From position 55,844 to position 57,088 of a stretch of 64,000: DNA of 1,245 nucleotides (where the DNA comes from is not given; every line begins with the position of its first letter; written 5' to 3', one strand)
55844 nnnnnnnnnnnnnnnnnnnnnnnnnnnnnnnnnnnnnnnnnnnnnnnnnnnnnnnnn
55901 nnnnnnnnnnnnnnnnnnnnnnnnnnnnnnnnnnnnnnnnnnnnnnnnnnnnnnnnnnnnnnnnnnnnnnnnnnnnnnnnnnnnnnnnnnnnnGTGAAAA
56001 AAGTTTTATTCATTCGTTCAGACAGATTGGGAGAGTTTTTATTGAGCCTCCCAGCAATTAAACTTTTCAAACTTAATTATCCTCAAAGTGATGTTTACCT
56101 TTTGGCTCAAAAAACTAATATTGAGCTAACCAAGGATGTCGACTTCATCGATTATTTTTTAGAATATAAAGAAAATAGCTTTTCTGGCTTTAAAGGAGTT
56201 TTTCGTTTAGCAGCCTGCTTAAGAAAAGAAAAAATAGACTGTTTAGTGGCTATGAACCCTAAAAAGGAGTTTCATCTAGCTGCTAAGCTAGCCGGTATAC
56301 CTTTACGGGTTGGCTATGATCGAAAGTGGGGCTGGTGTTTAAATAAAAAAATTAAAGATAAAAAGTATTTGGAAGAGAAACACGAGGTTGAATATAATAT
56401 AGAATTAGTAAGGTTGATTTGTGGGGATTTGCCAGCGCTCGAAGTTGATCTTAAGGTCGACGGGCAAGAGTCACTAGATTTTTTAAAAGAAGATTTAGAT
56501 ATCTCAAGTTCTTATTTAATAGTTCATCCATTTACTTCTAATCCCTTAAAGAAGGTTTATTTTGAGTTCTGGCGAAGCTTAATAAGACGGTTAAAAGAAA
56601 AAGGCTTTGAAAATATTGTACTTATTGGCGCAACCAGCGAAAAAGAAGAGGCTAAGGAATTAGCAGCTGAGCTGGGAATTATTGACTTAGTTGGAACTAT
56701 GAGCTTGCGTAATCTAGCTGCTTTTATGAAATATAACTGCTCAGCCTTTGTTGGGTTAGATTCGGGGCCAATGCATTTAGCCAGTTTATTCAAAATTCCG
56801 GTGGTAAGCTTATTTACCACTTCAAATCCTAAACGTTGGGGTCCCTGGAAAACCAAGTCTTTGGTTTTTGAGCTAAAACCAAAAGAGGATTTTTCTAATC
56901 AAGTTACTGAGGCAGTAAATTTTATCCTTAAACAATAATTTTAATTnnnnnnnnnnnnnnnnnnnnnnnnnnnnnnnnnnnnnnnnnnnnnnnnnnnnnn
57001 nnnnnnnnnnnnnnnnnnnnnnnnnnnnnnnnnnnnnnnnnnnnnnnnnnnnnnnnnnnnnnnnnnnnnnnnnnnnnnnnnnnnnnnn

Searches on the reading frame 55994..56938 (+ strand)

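Call 7: search_protein_families(library=pfam, proteins=[window:55994-56938:+])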
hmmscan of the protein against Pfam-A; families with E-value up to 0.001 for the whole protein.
window:55994-56938:+ (314 aa): 1 family
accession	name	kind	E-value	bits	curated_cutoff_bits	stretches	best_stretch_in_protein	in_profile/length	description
PF01075.23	Glyco_transf_9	-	7.5e-29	101.2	22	1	70-294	2-229/247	Glycosyltransferase family 9 (heptosyltransferase)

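Call 70: search_protein_families(library=ncbifam, proteins=[window:55994-56938:+], max_evalue=0.00001)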
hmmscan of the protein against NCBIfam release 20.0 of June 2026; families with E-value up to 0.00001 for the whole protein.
window:55994-56938:+ (314 aa): 6 families
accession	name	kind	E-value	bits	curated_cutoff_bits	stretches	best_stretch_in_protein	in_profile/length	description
TIGR02201.1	heptsyl_trn_III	equivalog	1.6e-21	76.8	170.2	1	4-292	2-304/344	putative lipopolysaccharide heptosyltransferase III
NF007742.0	PRK10422.1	equivalog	7.5e-19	67.7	467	1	2-289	6-303/352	lipopolysaccharide core heptosyltransferase RfaQ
TIGR02193.1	heptsyl_trn_I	equivalog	1.3e-17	64.1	185.3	1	4-289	2-296/320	lipopolysaccharide heptosyltransferase I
TIGR02195.1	heptsyl_trn_II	equivalog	4.1e-14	52.4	134.6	1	3-295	1-303/339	lipopolysaccharide heptosyltransferase II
NF008204.0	PRK10964.1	equivalog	8.3e-12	44.9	437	1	160-293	166-298/322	lipopolysaccharide heptosyltransferase RfaC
NF008162.0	PRK10916.1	equivalog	7.4e-09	35.2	569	1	3-292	2-305/348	ADP-heptose--LPS heptosyltransferase RfaF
